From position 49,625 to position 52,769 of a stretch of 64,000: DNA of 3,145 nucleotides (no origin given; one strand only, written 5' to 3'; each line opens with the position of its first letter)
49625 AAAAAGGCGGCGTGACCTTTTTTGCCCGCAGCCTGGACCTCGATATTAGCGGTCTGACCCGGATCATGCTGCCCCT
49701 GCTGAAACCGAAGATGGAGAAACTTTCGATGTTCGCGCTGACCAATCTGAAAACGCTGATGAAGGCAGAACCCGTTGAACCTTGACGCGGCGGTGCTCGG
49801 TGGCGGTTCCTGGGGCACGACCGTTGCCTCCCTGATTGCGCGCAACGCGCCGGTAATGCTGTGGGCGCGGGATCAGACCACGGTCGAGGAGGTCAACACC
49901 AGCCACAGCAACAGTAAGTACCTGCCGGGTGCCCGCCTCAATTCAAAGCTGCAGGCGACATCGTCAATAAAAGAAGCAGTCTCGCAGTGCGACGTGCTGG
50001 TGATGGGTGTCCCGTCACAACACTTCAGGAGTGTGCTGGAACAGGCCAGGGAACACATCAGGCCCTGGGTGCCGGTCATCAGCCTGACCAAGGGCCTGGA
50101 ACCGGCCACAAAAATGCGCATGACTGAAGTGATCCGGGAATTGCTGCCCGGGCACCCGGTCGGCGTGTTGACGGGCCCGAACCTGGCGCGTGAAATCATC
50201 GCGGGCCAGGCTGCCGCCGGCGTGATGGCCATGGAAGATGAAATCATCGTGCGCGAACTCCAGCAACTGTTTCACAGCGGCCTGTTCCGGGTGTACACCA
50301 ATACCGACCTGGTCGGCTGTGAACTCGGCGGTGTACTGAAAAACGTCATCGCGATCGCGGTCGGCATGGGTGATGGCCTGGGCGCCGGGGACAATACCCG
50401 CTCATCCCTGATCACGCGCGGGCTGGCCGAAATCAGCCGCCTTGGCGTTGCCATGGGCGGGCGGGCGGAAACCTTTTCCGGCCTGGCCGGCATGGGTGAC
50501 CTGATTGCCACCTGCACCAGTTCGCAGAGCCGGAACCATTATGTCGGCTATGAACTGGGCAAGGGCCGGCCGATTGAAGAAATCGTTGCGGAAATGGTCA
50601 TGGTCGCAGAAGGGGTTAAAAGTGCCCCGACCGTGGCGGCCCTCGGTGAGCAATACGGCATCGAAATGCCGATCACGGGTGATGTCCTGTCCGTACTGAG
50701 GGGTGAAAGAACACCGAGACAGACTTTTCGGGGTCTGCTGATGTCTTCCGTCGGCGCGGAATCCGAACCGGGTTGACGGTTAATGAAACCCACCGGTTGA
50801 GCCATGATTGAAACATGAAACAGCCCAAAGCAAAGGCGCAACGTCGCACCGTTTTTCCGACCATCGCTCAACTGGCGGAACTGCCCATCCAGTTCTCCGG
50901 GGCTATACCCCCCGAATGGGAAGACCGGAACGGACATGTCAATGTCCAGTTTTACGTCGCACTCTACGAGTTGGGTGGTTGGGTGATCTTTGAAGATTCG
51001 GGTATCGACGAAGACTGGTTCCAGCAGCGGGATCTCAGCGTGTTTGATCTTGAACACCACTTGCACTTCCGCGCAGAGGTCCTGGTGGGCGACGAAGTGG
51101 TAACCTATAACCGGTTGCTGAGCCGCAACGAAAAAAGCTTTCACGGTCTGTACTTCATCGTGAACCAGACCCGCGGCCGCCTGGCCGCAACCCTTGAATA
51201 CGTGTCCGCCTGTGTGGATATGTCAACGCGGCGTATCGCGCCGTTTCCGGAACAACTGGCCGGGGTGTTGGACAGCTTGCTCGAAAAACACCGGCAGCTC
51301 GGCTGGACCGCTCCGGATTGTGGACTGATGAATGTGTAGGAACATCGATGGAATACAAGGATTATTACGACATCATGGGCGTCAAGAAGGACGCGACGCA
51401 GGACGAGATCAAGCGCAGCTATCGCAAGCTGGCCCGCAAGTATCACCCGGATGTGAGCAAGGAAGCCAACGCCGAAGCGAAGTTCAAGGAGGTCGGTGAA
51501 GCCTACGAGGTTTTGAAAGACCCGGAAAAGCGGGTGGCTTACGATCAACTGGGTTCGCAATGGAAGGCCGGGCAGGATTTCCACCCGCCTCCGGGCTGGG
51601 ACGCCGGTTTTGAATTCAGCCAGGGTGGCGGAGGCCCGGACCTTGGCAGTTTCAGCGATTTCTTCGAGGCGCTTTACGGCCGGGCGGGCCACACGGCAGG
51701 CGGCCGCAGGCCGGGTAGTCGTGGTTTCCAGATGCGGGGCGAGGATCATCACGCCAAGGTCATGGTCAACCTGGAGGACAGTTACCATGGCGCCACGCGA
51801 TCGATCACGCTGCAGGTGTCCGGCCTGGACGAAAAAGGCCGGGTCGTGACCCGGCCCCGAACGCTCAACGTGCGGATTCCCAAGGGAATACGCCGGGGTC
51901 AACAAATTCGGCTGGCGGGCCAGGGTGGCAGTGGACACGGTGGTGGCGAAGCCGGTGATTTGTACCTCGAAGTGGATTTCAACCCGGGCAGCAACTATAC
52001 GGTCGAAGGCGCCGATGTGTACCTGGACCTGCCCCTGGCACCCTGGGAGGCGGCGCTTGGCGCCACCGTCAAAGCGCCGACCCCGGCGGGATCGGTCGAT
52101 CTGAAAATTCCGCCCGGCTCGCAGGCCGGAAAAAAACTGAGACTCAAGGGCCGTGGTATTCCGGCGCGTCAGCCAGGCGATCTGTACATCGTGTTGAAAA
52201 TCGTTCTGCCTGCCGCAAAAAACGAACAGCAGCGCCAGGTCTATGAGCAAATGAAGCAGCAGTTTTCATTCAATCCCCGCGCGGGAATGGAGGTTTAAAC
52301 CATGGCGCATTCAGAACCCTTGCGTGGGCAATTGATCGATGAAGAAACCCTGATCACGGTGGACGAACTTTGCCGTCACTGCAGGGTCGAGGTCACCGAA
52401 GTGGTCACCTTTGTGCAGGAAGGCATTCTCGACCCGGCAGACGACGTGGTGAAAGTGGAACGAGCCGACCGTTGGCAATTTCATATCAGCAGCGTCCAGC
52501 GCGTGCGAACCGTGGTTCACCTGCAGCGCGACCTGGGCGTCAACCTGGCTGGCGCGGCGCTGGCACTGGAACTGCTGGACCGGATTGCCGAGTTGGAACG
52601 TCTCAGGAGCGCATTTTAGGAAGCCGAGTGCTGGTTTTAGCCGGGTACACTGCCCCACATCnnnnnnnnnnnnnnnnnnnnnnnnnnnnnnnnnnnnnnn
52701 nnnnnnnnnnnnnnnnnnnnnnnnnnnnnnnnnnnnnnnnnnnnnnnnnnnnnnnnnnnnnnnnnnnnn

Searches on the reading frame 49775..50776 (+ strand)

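Call 63: search_protein_families(library=pfam, proteins=[window:49775-50776:+], max_evalue=0.01)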
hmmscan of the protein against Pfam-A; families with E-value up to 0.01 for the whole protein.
window:49775-50776:+ (333 aa): 7 families
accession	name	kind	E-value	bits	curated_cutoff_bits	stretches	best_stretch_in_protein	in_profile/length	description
PF07479.19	NAD_Gly3P_dh_C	-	1.4e-53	181.3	25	1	178-317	1-140/142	NAD-dependent glycerol-3-phosphate dehydrogenase C-terminus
PF01210.29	NAD_Gly3P_dh_N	-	1.2e-49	168.7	23.1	1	6-156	3-155/158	NAD-dependent glycerol-3-phosphate dehydrogenase N-terminus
PF20618.3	GPD_NAD_C_bact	-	6e-21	75.2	27.6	1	238-303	1-65/66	Bacterial GPD, NAD-dependent C-terminal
PF02558.23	ApbA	-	1.1e-09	38.5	22.2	1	6-117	2-112/150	Ketopantoate reductase PanE/ApbA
PF03807.23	F420_oxidored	-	8.2e-07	30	21.6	1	6-106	3-93/94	NADP oxidoreductase coenzyme F420-dependent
PF02153.23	PDH_N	-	2.1e-05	24.5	26.5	1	42-138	17-115/154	Prephenate dehydrogenase, nucleotide-binding domain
PF03446.21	NAD_binding_2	-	0.0034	17.9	21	0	6-96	3-84/161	NAD binding domain of 6-phosphogluconate dehydrogenase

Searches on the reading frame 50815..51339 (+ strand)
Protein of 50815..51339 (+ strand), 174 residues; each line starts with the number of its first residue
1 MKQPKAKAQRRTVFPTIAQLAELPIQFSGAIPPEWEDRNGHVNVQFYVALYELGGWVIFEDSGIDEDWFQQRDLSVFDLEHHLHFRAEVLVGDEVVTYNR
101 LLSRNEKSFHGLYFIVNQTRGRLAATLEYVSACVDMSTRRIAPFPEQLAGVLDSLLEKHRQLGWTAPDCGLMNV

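Call 36: find_encoding_contigs(protein=window:50815-51339:+, flank=10000, max_places=8)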
Protein window:50815-51339:+ (174 aa): no gene with exactly this product is on record in the collection.

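Call 63: search_protein_families(library=pfam, proteins=[window:50815-51339:+], max_evalue=0.01)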
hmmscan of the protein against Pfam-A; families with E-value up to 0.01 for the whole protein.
window:50815-51339:+ (174 aa): 1 family
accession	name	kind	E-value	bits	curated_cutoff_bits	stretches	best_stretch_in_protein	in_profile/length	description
PF13279.12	4HBT_2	-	3.7e-25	89.2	25.5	1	32-149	2-119/122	Thioesterase-like superfamily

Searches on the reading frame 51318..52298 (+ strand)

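Call 63: search_protein_families(library=pfam, proteins=[window:51318-52298:+], max_evalue=0.01)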
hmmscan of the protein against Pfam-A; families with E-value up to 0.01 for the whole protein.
window:51318-52298:+ (326 aa): 2 families
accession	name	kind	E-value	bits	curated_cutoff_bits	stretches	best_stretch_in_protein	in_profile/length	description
PF01556.23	DnaJ_C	-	2e-41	142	26.6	1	146-298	3-152/152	DnaJ C terminal domain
PF00226.36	DnaJ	-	2.8e-26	91.8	27.8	1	15-76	1-63/63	DnaJ domain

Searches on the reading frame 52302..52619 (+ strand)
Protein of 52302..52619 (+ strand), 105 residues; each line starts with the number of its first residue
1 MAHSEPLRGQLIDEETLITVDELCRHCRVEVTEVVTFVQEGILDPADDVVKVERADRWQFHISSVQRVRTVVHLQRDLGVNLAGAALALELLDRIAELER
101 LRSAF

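Call 35: find_encoding_contigs(protein=window:52302-52619:+, flank=10000, max_places=8)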
Protein window:52302-52619:+ (105 aa): no gene with exactly this product is on record in the collection.

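Call 63: search_protein_families(library=pfam, proteins=[window:52302-52619:+], max_evalue=0.01)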
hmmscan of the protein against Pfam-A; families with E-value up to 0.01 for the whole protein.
window:52302-52619:+ (105 aa): 2 families
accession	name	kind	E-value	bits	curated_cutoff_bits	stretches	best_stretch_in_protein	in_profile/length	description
PF13591.12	MerR_2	-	6.2e-17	61.6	29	1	18-100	1-77/84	MerR HTH family regulatory protein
PF13411.12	MerR_1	-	0.00012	22.5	21.6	1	19-90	2-67/69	MerR HTH family regulatory protein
